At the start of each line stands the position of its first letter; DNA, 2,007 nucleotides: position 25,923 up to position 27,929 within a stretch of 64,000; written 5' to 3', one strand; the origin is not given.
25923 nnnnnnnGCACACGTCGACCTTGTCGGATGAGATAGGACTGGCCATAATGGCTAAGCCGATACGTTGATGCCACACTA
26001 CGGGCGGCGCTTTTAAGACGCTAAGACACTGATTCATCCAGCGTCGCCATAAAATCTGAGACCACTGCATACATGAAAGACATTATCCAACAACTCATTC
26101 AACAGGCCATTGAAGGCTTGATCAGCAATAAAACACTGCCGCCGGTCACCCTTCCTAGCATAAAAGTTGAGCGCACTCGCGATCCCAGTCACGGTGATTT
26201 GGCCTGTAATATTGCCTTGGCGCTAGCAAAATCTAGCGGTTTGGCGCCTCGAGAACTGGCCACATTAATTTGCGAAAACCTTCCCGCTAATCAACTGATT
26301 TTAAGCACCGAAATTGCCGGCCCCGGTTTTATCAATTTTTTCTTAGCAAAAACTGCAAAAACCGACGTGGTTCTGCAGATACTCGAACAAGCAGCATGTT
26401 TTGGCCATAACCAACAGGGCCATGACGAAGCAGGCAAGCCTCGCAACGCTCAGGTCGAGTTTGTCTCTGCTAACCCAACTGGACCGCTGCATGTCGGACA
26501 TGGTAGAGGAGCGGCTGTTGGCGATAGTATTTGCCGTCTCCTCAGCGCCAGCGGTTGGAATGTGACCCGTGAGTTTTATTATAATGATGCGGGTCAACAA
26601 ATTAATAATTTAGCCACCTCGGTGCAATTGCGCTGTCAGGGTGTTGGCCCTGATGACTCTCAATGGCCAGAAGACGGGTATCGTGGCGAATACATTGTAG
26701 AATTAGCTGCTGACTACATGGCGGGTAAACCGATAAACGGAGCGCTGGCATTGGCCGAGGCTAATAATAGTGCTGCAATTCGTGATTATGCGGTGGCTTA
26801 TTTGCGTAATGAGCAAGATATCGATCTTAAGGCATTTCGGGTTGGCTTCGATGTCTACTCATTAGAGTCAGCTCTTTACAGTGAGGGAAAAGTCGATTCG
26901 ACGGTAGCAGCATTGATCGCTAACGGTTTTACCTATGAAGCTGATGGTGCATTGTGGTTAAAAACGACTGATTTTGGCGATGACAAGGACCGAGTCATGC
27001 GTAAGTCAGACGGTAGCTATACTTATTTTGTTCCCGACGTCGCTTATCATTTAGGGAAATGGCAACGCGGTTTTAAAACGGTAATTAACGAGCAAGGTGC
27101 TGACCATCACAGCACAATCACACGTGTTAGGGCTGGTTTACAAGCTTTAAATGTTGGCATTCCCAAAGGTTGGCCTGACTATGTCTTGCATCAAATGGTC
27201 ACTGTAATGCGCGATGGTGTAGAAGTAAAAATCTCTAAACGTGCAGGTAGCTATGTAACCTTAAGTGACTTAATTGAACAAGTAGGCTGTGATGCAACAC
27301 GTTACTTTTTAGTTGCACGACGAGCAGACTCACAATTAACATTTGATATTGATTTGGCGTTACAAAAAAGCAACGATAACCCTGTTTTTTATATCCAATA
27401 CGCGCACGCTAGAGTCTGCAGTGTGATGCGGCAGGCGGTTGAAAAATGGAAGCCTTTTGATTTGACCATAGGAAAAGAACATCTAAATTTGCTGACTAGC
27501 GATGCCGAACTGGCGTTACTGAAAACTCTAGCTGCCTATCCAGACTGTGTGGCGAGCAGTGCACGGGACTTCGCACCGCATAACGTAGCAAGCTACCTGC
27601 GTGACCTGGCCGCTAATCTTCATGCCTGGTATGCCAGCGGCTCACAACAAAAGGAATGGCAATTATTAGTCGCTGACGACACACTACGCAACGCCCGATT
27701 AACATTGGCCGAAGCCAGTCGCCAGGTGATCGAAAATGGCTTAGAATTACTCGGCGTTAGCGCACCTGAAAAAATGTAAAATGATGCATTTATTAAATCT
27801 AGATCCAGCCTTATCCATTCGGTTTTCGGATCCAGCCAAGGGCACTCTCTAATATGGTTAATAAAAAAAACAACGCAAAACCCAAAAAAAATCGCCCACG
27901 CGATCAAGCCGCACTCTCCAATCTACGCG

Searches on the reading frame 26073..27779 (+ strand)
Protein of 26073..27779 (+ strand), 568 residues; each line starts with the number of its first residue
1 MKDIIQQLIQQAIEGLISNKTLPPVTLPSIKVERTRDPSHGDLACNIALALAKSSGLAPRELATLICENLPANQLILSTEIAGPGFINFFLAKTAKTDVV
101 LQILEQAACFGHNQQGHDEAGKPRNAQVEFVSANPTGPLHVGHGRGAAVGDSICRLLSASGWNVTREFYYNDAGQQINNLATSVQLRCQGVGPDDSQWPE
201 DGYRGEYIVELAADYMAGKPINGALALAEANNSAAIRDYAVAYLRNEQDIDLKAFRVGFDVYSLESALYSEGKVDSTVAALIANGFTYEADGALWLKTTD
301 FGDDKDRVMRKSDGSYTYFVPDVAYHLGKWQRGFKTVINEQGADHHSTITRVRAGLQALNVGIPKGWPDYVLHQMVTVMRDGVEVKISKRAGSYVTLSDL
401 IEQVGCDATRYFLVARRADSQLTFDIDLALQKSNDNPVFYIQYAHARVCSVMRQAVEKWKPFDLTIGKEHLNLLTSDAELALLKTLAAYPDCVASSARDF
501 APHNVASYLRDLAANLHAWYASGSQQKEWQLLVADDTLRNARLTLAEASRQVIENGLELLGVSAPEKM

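Call 28: find_homologous_proteins(query=window:26073-27779:+, max_evalue=1e-50)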
Query window:26073-27779:+ (568 aa): 8000 proteins with E <= 1e-50 among 8000 candidates; the best 120 are listed.
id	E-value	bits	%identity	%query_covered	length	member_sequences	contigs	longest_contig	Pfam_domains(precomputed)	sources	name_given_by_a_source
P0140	0.0e+0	1290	100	100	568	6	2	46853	PF05746.22,PF00750.26,PF03485.22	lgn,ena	-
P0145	0.0e+0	1129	87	100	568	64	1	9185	PF05746.22,PF00750.26,PF00133.29,PF03485.22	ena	-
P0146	2.8e-294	995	76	100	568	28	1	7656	PF01406.26,PF05746.22,PF00750.26,PF03485.22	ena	-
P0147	6.3e-293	990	77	100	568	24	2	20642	PF09334.18,PF01406.26,PF01921.25,PF05746.22,PF00750.26,PF00133.29,PF03485.22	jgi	jgi:arginyl-tRNA synthetase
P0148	5.0e-291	984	76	100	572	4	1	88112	PF09334.18,PF05746.22,PF00750.26,PF00133.29,PF03485.22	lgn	-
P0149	2.0e-290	982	76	100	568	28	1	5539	PF09334.18,PF01406.26,PF05746.22,PF00750.26,PF00133.29,PF03485.22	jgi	-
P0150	5.7e-289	977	75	100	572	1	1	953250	PF01406.26,PF05746.22,PF00750.26,PF03485.22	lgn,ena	-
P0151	1.2e-286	970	74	100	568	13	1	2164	PF01406.26,PF05746.22,PF00750.26,PF00133.29,PF03485.22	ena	-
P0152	2.1e-285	966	75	100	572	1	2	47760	PF09334.18,PF05746.22,PF00750.26,PF00133.29,PF03485.22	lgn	-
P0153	2.5e-285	965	75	100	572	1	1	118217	PF09334.18,PF01406.26,PF05746.22,PF00750.26,PF03485.22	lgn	-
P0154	3.6e-285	965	75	100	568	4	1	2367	PF09334.18,PF01406.26,PF05746.22,PF00750.26,PF00133.29,PF03485.22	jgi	-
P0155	6.5e-276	934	74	100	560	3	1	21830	PF05746.22,PF00750.26,PF03485.22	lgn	-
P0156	2.6e-274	929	72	100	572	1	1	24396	PF01406.26,PF05746.22,PF00750.26,PF03485.22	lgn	-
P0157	1.3e-267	907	71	100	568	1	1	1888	PF05746.22,PF00750.26,PF03485.22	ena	-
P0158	1.4e-264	897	69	100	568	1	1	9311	PF01406.26,PF05746.22,PF00750.26,PF00133.29,PF03485.22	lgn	-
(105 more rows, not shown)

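Call 58: search_protein_families(library=ncbifam, proteins=[P0123], max_evalue=0.001)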
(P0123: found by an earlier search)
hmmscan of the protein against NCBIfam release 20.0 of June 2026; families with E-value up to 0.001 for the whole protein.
P0123 (240 aa): 0 families
